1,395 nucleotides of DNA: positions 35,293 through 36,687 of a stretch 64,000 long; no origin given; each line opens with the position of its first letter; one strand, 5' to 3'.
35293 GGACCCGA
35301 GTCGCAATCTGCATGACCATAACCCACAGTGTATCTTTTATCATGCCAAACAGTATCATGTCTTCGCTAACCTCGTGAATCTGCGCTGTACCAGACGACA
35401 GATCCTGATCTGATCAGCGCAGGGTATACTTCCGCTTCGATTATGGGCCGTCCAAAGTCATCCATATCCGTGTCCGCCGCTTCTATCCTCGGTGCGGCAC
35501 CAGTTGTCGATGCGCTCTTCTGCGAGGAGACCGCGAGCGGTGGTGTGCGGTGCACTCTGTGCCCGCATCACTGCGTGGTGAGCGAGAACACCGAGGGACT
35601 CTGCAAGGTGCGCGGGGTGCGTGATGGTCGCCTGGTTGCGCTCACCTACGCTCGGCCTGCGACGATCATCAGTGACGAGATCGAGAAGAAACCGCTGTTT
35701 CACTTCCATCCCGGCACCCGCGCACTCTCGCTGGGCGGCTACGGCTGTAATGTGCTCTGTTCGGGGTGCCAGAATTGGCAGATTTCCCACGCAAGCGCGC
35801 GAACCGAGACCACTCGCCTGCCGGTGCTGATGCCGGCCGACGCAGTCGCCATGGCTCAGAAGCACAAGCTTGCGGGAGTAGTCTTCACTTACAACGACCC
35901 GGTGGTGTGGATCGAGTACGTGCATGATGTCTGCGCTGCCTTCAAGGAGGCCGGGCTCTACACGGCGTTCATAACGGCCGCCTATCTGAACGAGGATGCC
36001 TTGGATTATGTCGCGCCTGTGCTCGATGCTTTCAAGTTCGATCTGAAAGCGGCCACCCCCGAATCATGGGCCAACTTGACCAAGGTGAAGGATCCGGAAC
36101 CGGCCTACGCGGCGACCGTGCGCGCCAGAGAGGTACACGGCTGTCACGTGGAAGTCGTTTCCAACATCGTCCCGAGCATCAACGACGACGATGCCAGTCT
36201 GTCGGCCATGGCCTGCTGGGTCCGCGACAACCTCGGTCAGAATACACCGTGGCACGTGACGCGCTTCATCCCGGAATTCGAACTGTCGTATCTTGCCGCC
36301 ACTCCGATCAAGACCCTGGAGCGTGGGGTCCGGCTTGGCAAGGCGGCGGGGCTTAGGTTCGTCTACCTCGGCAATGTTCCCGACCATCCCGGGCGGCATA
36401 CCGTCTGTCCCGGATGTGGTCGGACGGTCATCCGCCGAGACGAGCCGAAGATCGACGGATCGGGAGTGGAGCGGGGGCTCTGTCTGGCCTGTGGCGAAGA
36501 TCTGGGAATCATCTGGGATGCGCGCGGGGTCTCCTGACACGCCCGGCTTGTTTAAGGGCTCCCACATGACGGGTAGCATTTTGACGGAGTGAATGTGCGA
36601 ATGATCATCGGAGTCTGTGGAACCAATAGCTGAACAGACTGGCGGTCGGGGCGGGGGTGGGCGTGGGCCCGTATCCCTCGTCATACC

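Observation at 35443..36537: Orphan AmmeMemoRadiSam-type radical SAM enzyme without AMMECR1 or Memo partner genes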

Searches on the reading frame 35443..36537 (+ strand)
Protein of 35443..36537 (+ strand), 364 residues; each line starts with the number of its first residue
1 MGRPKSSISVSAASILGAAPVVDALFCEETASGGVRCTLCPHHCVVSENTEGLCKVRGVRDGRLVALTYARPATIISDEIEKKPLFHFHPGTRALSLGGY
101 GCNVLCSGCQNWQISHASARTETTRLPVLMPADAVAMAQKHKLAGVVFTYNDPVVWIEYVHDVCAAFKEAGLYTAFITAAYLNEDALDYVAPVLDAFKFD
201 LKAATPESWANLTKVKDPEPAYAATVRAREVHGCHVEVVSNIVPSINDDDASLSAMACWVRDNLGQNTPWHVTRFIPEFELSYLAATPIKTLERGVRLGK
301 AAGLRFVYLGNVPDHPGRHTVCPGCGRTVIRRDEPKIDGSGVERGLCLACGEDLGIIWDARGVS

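Call 3: search_protein_families(library=ncbifam, proteins=[window:35443-36537:+], max_evalue=0.01)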
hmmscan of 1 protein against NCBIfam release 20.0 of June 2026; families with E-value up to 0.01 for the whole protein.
window:35443-36537:+ (364 aa): 13 families
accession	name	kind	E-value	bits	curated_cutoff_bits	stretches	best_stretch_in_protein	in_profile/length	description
TIGR04337.1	AmmeMemoSam_rS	hypoth_equivalog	8.9e-82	274.7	220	1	26-359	3-334/349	AmmeMemoRadiSam system radical SAM enzyme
TIGR02493.1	PFLA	equivalog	2.7e-10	40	231.75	1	90-260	14-183/235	pyruvate formate-lyase-activating protein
TIGR02494.1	PFLE_PFLC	subfamily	9.1e-09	35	174.35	1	145-265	126-244/293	glycyl-radical enzyme activating protein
TIGR02495.1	NrdG2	equivalog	8.7e-08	31.7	131.15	1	97-263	21-183/193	anaerobic ribonucleoside-triphosphate reductase activating protein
TIGR04395.1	cutC_activ_rSAM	equivalog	3.6e-07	29.7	360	1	144-262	131-247/309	choline TMA-lyase-activating enzyme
NF043069.1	T4HPD_activ_SAM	equivalog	3.6e-06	26.5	425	1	106-260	85-239/299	trans-4-hydroxy-L-proline dehydratase activase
NF048010.1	SfplDhtActHpsHDes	equivalog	1.5e-05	24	430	1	145-262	134-251/298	(2S)-3-sulfopropanediol dehydratase activating enzyme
NF048008.1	SfplDhtActHpfHKleb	equivalog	3.1e-05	23.4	500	1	144-266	128-248/308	(2S)-3-sulfopropanediol dehydratase activating enzyme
TIGR04041.1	activase_YjjW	hypoth_equivalog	0.00015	21.3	250.2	1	106-270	75-233/276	YjjW family glycine radical enzyme activase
NF033717.2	HPDL_rSAM_activ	equivalog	0.00022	20.6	420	1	144-258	132-246/311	4-hydroxyphenylacetate decarboxylase activase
NF008356.0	PRK11145.1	equivalog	0.0006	19.2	375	1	100-262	28-190/246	pyruvate formate lyase 1-activating protein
NF033719.1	ind_deCO2_activ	equivalog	0.00085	18.7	425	1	142-263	129-248/302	indoleacetate decarboxylase activase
TIGR04038.1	tatD_link_rSAM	subfamily_domain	0.00092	19.1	129.7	1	102-237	18-159/192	TatD family nuclease-associated radical SAM protein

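Call 4: search_protein_families(library=pfam, proteins=[window:35443-36537:+], max_evalue=0.01)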
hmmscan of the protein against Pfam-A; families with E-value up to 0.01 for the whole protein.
window:35443-36537:+ (364 aa): 2 families
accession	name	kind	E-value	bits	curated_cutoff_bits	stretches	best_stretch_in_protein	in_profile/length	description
PF04055.27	Radical_SAM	-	5.7e-10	40.1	29.5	1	100-250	5-158/166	Radical SAM superfamily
PF13353.11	Fer4_12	-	0.00099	19.9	22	1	90-187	4-98/137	4Fe-4S single cluster domain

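Call 7: find_encoding_contigs(protein=window:35443-36537:+, flank=10000, max_places=6)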
Protein window:35443-36537:+ (364 aa): 24 contigs read that carry it; 6 places shown.
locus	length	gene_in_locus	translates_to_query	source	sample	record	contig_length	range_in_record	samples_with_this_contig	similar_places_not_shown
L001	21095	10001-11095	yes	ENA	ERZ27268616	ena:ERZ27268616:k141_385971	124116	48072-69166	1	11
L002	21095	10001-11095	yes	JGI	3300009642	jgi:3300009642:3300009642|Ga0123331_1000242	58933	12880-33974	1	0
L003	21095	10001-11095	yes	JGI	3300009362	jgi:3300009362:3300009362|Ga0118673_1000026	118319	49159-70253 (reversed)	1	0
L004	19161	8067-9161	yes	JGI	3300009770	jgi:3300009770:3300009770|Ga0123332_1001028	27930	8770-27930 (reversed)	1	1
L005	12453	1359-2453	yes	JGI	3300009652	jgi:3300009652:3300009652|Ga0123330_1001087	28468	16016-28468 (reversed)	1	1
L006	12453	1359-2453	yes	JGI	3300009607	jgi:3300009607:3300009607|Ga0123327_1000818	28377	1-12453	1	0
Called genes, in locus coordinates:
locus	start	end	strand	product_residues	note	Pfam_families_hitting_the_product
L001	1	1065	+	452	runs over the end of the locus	PF05496:RuvB_N, PF01078:Mg_chelatase (faint), PF00158:Sigma54_activat (faint), PF13401:AAA_22 (faint), PF00004:AAA, PF16193:AAA_assoc_2, PF22703:Cdc6_lid (weak), PF12002:MgsA_C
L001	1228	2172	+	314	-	-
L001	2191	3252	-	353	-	PF01336:tRNA_anti-codon, PF01966:HD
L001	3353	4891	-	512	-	PF06609:TRI12 (faint), PF07690:MFS_1, PF00083:Sugar_tr (weak)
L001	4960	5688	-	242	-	PF07161:LppX_LprAFG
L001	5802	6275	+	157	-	-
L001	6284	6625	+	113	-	-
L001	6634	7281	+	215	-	PF09335:VTT_dom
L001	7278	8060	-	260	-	PF02463:SMC_N, PF00005:ABC_tran, PF13304:AAA_21 (weak)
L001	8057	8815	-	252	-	PF00528:BPD_transp_1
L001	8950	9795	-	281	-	PF00497:SBP_bac_3, PF10613:Lig_chan-Glu_bd (weak)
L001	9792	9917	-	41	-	-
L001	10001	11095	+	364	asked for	PF04055:Radical_SAM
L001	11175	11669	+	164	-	PF13581:HATPase_c_2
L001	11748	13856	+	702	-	PF19516:DUF6049 (faint)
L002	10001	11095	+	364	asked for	PF04055:Radical_SAM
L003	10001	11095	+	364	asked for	PF04055:Radical_SAM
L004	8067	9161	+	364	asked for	PF04055:Radical_SAM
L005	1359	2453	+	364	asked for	PF04055:Radical_SAM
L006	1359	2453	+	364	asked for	PF04055:Radical_SAM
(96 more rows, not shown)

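Call 8: find_homologous_proteins(query=window:35443-36537:+, max_evalue=1e-20)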
Query window:35443-36537:+ (364 aa): 3379 proteins with E <= 1e-20 among 8000 candidates; the best 120 are listed.
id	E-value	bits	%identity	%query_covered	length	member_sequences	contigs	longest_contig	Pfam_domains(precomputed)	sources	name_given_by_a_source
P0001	2.9e-228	776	100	91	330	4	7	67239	PF04055.28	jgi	-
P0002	1.1e-198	678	83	96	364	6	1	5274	PF04055.28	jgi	jgi:pyruvate formate lyase activating enzyme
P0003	3.5e-197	673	80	98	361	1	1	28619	PF04055.28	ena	-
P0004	1.3e-195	668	82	94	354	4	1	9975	PF04055.28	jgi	jgi:pyruvate formate lyase activating enzyme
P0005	1.1e-194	665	79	98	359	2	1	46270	PF04055.28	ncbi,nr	ncbi:MAG: AmmeMemoRadiSam system radical SAM enzyme [Actinomycetia bacterium]|nr:AmmeMemoRadiSam sys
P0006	7.5e-193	659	79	98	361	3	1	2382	PF04055.28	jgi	jgi:pyruvate formate lyase activating enzyme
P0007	5.2e-191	653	81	92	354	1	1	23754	PF04055.28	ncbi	-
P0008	2.0e-190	651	78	98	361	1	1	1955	PF04055.28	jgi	jgi:pyruvate formate lyase activating enzyme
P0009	9.7e-190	649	79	94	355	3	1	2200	PF04055.28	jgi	jgi:pyruvate formate lyase activating enzyme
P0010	6.5e-189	646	78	96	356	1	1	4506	PF04055.28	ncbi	-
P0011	5.3e-188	643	77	95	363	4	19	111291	PF04055.28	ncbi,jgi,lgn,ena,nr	ncbi:MAG: AmmeMemoRadiSam system radical SAM enzyme [Actinobacteria bacterium]|nr:AmmeMemoRadiSam sy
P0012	7.6e-188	643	77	98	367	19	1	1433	PF04055.28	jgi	jgi:pyruvate formate lyase activating enzyme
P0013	4.2e-187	640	75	99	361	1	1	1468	PF04055.28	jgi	jgi:pyruvate formate lyase activating enzyme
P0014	1.2e-186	639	78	93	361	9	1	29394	-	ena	-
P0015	1.3e-185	635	77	97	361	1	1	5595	PF04055.28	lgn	-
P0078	2.3e-173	595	76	91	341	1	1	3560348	PF04055.28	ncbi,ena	-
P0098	3.3e-169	581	69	98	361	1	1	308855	PF04055.28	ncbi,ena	-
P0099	3.6e-169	581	72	93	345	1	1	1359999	PF04055.28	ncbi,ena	-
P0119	3.4e-165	568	70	93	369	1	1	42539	PF04055.28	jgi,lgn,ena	-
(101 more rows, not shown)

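Call 9: find_encoding_contigs(protein=P0078, flank=10000, max_places=2)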
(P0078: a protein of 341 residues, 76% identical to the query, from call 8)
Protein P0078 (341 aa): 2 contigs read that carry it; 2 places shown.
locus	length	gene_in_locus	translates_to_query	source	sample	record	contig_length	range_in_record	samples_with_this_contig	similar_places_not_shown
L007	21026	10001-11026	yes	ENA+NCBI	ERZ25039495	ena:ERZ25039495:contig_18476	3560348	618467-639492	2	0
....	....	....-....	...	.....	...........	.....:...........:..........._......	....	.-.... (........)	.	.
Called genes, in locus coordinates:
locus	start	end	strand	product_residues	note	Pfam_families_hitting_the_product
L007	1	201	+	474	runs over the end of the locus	-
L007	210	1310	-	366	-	PF01336:tRNA_anti-codon (weak), PF01966:HD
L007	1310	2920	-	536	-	PF06609:TRI12, PF07690:MFS_1, PF00083:Sugar_tr (weak), PF07690:MFS_1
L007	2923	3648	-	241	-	PF07161:LppX_LprAFG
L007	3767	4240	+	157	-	-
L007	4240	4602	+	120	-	-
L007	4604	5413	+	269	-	PF00106:adh_short, PF08659:KR, PF13561:adh_short_C2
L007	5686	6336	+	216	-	PF09335:VTT_dom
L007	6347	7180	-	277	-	PF02463:SMC_N, PF00005:ABC_tran, PF13304:AAA_21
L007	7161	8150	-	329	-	PF00528:BPD_transp_1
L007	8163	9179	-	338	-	PF21827:New_glue (weak), PF00497:SBP_bac_3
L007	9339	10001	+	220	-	PF04055:Radical_SAM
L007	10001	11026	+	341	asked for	PF04055:Radical_SAM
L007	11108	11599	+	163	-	PF13581:HATPase_c_2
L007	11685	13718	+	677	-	-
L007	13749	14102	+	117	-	-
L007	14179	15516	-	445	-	PF00285:Citrate_synt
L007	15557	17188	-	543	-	PF02776:TPP_enzyme_N, PF00205:TPP_enzyme_M, PF02775:TPP_enzyme_C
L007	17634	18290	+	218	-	PF00440:TetR_N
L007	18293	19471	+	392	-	PF01855:POR_N, PF02780:Transketolase_C (weak), PF17147:PFOR_II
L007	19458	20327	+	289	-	PF02775:TPP_enzyme_C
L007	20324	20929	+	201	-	PF01558:POR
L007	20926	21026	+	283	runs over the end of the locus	PF01869:BcrAD_BadFG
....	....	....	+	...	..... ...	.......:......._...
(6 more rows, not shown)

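Call 10: find_encoding_contigs(protein=P0099, flank=10000, max_places=2)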
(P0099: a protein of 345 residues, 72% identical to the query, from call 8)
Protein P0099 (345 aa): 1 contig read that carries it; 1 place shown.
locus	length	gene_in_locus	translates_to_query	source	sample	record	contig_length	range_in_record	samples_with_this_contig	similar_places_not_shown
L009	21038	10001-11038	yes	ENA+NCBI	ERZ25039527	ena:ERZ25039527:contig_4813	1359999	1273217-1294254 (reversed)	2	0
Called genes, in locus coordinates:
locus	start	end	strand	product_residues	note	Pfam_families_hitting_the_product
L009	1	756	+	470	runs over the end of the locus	-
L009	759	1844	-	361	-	PF01336:tRNA_anti-codon, PF01966:HD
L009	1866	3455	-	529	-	PF00083:Sugar_tr (weak), PF07690:MFS_1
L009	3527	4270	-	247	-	PF07161:LppX_LprAFG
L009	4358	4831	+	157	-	-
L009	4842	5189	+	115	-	-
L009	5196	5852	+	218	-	PF09335:VTT_dom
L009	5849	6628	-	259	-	PF02463:SMC_N (weak), PF00005:ABC_tran, PF13304:AAA_21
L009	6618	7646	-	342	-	PF00528:BPD_transp_1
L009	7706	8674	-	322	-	PF00497:SBP_bac_3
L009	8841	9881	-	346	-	PF00497:SBP_bac_3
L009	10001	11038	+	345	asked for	PF04055:Radical_SAM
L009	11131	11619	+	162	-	PF13581:HATPase_c_2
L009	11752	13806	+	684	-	-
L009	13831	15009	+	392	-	PF01855:POR_N, PF02780:Transketolase_C, PF17147:PFOR_II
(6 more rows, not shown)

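Call 12: search_dna_similar(query=window:35443-36537:+, collection=plasmids, mode=protein, max_evalue=1e-10, max_rows=25)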
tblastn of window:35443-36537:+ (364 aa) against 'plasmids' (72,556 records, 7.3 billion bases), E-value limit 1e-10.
Records with a match: 7; places in all: 7; records where one place covers at least 80% of the query: 5.
Best place of each record, by identity: <60% 7.
By first word of the organism name: Sinorhizobium 2; Ideonella 1; Trichlorobacter 1; Methylocystis 1; Segatella 1; Candidatus 1.
By predicted mobility (MOB-suite, as given by PLSDB): non-mobilizable 6; conjugative 1.
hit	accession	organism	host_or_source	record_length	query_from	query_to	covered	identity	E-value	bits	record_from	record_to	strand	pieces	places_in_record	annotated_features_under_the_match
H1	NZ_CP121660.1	Sinorhizobium terangae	Desmanthus virgatus,cell culture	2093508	19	351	91%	35.6%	2e-51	191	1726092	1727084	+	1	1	none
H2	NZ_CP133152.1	Sinorhizobium chiapasense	Acaciella angustissima,cell culture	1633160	19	351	91%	34.4%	2e-47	179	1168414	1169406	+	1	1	none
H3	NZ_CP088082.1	Ideonella dechloratans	Cell culture,Activated sludge, ...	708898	33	337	84%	37.0%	4e-54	198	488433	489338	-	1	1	amrS: AmmeMemoRadiSam system radical SAM enzyme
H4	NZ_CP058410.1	Trichlorobacter lovleyi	whole genome,river sediment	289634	20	351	91%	31.8%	6e-51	189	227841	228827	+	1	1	amrS: AmmeMemoRadiSam system radical SAM enzyme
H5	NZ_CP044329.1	Methylocystis rosea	-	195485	18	318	83%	34.3%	7e-48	181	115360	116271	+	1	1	none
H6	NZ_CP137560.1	Segatella hominis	Homo sapiens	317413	28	312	78%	34.4%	2e-54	199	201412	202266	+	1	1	amrS: AmmeMemoRadiSam system radical SAM enzyme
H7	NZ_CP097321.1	Candidatus Mycobacterium methanotrophicum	mixed culture,Cave biofilm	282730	32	265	64%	32.9%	3e-29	126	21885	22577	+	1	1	none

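Call 13: get_annotated_region(hit=H3, flank=6000)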
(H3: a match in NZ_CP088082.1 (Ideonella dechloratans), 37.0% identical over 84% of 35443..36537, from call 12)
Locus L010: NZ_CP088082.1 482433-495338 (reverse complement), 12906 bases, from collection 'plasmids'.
description: Ideonella dechloratans strain CCUG 30977 plasmid unnamed1, complete sequence
organism: Ideonella dechloratans (NCBI taxid 36863)
taxonomy: Bacteria; Pseudomonadota; Betaproteobacteria; Burkholderiales; Sphaerotilaceae; Ideonella; Ideonella dechloratans
host: -; source: Cell culture,Activated sludge, wastewater treatment plant; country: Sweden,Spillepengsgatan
typing (MOB-suite, as given by PLSDB): non-mobilizable
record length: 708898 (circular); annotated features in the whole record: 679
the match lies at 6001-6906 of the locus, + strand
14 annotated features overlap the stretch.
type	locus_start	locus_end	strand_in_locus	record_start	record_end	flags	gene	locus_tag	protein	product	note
CDS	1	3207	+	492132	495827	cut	-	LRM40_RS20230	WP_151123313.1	SIR2 family protein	-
CDS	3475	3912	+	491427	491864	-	-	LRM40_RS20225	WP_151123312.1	hypothetical protein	-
CDS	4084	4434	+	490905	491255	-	-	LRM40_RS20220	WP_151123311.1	hypothetical protein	-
CDS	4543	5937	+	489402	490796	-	amrB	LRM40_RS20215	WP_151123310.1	AmmeMemoRadiSam system protein B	-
CDS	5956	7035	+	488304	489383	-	amrS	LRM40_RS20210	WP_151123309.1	AmmeMemoRadiSam system radical SAM enzyme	-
CDS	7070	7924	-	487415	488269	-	-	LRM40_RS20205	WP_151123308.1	sulfite exporter TauE/SafE family protein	GO:0006810 - transport [Evidence IEA]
CDS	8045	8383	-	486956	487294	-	-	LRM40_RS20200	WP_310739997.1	LysR family transcriptional regulator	GO:0006355 - regulation of DNA-templated transcription [Evidence IEA]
CDS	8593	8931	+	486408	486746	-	-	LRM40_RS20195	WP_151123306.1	helix-turn-helix domain-containing protein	-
CDS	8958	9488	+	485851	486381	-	-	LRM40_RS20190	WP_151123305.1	ArsI/CadI family heavy metal resistance metalloenzyme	-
CDS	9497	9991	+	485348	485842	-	-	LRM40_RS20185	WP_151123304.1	arsenate reductase ArsC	-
CDS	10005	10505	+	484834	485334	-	-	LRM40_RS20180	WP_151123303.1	arsenate reductase ArsC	-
CDS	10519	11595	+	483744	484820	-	arsB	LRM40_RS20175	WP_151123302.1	ACR3 family arsenite efflux transporter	-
CDS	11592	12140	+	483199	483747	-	-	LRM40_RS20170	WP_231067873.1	sigma-70 family RNA polymerase sigma factor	GO:0006352 - DNA-templated transcription initiation [Evidence IEA]; GO:0006355 - regulation of DNA-templated ...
CDS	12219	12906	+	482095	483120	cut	-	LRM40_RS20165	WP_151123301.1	permease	-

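Call 14: get_annotated_region(hit=H4, flank=6000)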
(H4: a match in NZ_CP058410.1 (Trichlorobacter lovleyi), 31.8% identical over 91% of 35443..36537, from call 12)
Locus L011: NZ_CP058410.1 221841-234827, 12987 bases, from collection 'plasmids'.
description: Trichlorobacter lovleyi strain IAE plasmid pIAE1, complete sequence
organism: Trichlorobacter lovleyi (NCBI taxid 313985)
taxonomy: Bacteria; Thermodesulfobacteriota; Desulfuromonadia; Geobacterales; Geobacteraceae; Trichlorobacter; Trichlorobacter lovleyi
host: -; source: whole genome,river sediment; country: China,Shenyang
typing (MOB-suite, as given by PLSDB): non-mobilizable; mating-pair formation MPF_T
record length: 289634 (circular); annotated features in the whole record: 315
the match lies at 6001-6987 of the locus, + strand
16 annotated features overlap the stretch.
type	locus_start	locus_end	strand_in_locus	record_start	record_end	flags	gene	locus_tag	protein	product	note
CDS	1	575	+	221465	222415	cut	-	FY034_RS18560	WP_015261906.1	trigger factor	-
CDS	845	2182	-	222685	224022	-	-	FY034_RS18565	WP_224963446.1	transposase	GO:0006313 - DNA transposition [Evidence IEA]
CDS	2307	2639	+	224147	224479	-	-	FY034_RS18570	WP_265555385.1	hypothetical protein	-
CDS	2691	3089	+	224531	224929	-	-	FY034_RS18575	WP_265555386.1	rhodanese-like domain-containing protein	-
CDS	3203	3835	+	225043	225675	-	-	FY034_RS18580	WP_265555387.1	hypothetical protein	-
CDS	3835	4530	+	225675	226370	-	-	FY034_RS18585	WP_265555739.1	VIT family protein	-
CDS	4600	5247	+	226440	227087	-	-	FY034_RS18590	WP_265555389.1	hypothetical protein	-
CDS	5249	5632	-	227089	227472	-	-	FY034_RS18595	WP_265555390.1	co-chaperone GroES family protein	-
CDS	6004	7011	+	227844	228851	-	amrS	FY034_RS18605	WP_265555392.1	AmmeMemoRadiSam system radical SAM enzyme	-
CDS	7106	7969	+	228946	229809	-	-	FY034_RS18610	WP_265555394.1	YicC/YloC family endoribonuclease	-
CDS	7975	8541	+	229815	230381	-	gmk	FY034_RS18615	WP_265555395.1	guanylate kinase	GO:0015949 - nucleobase-containing small molecule interconversion [Evidence IEA]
CDS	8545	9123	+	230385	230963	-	nadD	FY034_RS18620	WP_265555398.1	nicotinate (nicotinamide) nucleotide adenylyltransferase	GO:0009435 - NAD biosynthetic process [Evidence IEA]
CDS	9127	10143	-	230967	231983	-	-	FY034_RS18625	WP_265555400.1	FAD:protein FMN transferase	-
CDS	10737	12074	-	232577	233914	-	-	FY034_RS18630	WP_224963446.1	transposase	GO:0006313 - DNA transposition [Evidence IEA]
CDS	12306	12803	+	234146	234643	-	-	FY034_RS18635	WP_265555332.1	alpha/beta hydrolase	-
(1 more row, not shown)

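Call 15: get_annotated_region(hit=H6, flank=6000)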
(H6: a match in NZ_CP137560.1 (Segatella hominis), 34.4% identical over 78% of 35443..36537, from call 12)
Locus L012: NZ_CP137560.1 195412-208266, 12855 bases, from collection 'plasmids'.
description: Segatella hominis strain HDD12 plasmid unnamed, complete sequence
organism: Segatella hominis (NCBI taxid 2518605)
taxonomy: Bacteria; Bacteroidota; Bacteroidia; Bacteroidales; Prevotellaceae; Segatella; Segatella hominis
host: -; source: Homo sapiens; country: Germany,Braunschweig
typing (MOB-suite, as given by PLSDB): non-mobilizable
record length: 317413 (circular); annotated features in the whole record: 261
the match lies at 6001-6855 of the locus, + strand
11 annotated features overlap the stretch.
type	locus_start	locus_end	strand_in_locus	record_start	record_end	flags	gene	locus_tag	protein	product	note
CDS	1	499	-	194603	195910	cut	-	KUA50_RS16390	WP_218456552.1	hypothetical protein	-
CDS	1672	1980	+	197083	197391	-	-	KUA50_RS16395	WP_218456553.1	helix-turn-helix transcriptional regulator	-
CDS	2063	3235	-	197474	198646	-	-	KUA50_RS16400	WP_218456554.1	RtcB family protein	GO:0006396 - RNA processing [Evidence IEA]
CDS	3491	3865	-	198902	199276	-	-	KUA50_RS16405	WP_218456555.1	hypothetical protein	-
CDS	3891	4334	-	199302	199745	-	-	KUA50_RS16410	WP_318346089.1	hypothetical protein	-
CDS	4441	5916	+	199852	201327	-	amrB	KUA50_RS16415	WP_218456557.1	AmmeMemoRadiSam system protein B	-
CDS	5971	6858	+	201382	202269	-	amrS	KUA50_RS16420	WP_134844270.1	AmmeMemoRadiSam system radical SAM enzyme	-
CDS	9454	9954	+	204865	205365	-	-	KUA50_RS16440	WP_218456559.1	sigma-70 family RNA polymerase sigma factor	GO:0006352 - DNA-templated transcription initiation [Evidence IEA]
CDS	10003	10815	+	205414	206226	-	-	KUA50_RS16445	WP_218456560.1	hypothetical protein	-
CDS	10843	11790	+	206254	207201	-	-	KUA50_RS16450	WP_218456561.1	hypothetical protein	-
CDS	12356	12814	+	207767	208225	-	-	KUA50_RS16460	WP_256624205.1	PaaI family thioesterase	-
